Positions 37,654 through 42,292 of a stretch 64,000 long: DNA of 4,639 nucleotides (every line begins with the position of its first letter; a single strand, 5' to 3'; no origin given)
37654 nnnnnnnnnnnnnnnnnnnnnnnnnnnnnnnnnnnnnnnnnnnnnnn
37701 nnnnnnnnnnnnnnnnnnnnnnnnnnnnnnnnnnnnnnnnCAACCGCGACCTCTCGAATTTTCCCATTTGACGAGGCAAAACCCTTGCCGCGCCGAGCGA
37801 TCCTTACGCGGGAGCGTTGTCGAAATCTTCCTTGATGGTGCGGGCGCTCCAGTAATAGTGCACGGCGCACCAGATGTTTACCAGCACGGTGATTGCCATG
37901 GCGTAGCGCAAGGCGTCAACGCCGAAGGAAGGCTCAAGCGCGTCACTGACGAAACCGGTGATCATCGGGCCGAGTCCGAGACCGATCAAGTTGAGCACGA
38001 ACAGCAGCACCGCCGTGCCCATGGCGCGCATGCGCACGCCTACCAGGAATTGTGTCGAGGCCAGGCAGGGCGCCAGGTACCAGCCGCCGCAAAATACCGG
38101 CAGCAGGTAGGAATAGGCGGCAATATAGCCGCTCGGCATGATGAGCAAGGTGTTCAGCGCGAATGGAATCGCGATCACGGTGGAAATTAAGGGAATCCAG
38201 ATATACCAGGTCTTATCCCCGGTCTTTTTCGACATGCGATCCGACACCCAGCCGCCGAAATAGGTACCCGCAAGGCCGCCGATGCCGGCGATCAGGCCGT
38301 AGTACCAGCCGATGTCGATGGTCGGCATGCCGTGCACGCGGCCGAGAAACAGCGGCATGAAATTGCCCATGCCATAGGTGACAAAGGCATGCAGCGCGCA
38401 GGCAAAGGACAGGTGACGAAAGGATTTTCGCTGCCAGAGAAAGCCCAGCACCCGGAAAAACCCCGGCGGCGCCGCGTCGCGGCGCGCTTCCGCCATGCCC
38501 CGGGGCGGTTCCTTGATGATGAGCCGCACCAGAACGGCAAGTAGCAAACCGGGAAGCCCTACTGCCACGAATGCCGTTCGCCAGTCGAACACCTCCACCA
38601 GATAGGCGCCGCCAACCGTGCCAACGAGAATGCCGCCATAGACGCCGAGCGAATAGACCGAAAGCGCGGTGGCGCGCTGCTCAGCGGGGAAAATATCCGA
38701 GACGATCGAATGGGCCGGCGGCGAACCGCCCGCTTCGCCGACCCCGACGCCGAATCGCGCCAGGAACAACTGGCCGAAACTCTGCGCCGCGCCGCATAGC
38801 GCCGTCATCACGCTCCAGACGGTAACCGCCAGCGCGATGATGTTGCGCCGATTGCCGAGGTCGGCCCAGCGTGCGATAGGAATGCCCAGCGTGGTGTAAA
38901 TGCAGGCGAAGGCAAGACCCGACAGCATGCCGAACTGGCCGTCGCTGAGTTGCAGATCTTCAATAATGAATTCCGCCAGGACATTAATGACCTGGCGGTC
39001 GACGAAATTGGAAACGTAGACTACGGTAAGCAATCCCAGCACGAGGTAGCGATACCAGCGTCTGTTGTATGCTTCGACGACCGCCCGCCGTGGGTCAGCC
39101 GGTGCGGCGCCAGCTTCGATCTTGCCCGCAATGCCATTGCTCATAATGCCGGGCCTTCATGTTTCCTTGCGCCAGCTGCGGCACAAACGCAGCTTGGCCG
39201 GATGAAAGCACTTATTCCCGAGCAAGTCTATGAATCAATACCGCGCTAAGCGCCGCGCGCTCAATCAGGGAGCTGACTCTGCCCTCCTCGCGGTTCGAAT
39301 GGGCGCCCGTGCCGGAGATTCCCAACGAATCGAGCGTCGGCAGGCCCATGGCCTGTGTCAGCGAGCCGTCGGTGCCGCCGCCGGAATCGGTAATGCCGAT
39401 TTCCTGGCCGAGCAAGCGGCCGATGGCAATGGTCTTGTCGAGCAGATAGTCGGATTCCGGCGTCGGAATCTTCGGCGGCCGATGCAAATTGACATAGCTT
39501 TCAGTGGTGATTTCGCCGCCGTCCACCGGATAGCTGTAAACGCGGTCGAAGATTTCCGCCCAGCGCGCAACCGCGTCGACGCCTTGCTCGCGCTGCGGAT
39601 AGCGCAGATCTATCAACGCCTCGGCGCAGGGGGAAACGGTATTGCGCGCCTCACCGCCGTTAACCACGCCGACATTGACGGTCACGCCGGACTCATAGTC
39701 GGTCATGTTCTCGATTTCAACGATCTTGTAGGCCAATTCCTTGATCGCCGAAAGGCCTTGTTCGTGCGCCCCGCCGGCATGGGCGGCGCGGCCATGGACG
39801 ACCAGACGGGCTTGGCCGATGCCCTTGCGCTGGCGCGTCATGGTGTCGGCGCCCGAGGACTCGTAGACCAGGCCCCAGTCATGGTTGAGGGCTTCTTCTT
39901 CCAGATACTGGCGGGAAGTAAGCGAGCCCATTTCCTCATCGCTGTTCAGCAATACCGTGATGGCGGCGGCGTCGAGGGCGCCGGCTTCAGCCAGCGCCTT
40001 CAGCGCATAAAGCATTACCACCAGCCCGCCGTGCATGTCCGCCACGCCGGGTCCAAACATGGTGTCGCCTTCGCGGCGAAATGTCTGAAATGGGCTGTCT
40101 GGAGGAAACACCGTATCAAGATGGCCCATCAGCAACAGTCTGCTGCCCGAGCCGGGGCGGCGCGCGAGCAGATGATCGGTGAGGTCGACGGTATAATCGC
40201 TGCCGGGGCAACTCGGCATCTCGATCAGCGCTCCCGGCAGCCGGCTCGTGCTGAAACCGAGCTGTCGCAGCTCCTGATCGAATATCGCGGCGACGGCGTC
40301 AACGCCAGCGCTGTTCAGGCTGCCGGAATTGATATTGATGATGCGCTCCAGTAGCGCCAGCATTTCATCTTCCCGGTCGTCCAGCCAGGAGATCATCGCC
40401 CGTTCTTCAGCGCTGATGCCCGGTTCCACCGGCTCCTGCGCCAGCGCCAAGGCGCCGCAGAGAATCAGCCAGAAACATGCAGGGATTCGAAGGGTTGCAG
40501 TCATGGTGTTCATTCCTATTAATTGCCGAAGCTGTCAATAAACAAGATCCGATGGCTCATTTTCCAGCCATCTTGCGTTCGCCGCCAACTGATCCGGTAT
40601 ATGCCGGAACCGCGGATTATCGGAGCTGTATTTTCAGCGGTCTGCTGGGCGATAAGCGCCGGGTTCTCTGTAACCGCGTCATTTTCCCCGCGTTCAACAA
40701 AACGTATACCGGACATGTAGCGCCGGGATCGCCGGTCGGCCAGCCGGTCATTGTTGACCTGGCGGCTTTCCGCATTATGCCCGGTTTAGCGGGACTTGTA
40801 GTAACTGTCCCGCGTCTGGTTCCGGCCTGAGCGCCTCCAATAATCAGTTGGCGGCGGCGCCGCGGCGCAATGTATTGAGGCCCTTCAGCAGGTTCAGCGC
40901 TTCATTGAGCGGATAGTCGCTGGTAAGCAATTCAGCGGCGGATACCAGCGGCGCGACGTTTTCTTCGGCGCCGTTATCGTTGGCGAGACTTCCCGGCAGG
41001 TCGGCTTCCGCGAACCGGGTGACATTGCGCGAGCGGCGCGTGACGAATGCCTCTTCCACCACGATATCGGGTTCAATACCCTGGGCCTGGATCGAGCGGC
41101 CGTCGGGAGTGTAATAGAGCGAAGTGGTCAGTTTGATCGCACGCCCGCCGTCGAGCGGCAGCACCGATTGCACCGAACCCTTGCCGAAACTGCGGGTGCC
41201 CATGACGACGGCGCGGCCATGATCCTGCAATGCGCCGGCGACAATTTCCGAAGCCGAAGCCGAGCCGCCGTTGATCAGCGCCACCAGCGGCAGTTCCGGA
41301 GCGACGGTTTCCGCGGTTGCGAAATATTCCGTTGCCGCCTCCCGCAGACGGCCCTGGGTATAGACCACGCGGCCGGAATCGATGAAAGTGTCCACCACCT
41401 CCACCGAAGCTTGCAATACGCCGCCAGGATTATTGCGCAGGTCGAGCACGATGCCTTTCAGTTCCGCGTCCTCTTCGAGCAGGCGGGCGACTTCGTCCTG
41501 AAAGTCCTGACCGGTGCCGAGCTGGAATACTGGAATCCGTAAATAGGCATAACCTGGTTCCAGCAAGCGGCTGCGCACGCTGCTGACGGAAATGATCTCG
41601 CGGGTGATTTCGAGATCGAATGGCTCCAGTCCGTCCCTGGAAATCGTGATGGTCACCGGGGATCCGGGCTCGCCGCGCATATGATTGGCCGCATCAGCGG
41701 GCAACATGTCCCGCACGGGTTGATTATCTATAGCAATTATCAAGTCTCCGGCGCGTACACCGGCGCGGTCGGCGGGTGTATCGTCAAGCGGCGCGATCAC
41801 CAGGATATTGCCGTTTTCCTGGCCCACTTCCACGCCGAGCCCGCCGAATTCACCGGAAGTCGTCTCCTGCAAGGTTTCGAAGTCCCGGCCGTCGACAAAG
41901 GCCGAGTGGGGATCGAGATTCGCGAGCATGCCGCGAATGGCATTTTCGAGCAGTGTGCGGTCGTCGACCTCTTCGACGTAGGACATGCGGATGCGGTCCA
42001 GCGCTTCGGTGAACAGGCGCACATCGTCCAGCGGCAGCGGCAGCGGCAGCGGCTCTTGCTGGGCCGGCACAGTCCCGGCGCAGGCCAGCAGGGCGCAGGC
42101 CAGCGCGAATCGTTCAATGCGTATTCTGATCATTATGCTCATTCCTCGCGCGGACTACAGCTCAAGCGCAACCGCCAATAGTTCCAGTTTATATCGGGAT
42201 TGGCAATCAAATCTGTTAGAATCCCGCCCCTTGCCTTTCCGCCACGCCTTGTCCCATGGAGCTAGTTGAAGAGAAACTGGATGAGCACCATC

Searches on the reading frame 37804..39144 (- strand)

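Call 34: search_protein_families(library=pfam, proteins=[window:37804-39144:-], max_evalue=0.01)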
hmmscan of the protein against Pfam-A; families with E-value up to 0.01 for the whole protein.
window:37804-39144:- (446 aa): 3 families
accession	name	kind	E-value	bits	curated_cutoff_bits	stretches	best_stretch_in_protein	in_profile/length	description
PF07690.21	MFS_1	-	5.2e-46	157.6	33.4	1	40-393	2-347/347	Major Facilitator Superfamily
PF00083.30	Sugar_tr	-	2e-09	37.3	22.3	1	91-219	67-200/452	Sugar (and other) transporter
PF03137.26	OATP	-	4.5e-05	22.4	25.8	1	228-328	281-382/545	Organic Anion Transporter Polypeptide (OATP) family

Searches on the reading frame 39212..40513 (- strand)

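Call 34: search_protein_families(library=pfam, proteins=[window:39212-40513:-], max_evalue=0.01)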
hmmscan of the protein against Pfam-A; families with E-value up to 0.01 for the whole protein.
window:39212-40513:- (433 aa): 3 families
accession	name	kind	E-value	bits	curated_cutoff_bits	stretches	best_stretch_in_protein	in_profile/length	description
PF01546.33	Peptidase_M20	-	3.7e-22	79.7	24.6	1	127-427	1-204/206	Peptidase family M20/M25/M40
PF07687.19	M20_dimer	-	4.9e-19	68.7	21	1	229-326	3-103/107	Peptidase dimerisation domain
PF04389.22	Peptidase_M28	-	2.5e-07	31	21.3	1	122-211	9-84/193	Peptidase family M28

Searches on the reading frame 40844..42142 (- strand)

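Call 34: search_protein_families(library=pfam, proteins=[window:40844-42142:-], max_evalue=0.01)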
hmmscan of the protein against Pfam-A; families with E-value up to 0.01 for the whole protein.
window:40844-42142:- (432 aa): 6 families
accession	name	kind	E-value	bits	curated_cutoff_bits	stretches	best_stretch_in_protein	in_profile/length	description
PF03572.23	Peptidase_S41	-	2.6e-54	183.7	24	1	198-362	2-165/165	Peptidase family S41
PF13180.12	PDZ_2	-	2.4e-12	47.4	27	1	100-171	1-71/80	PDZ domain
PF17820.7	PDZ_6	-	4.2e-12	46.1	27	1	119-169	6-54/54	PDZ domain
PF00595.29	PDZ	-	1.3e-09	38.8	23.2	1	96-167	8-80/81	PDZ domain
PF22694.1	CtpB_N-like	-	3.9e-08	34.1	27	1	41-84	38-82/85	Activating protease CtpB N-terminal domain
PF14685.13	PDZ_Tricorn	-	0.008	16.6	25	0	125-170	34-79/88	Tricorn protease PDZ domain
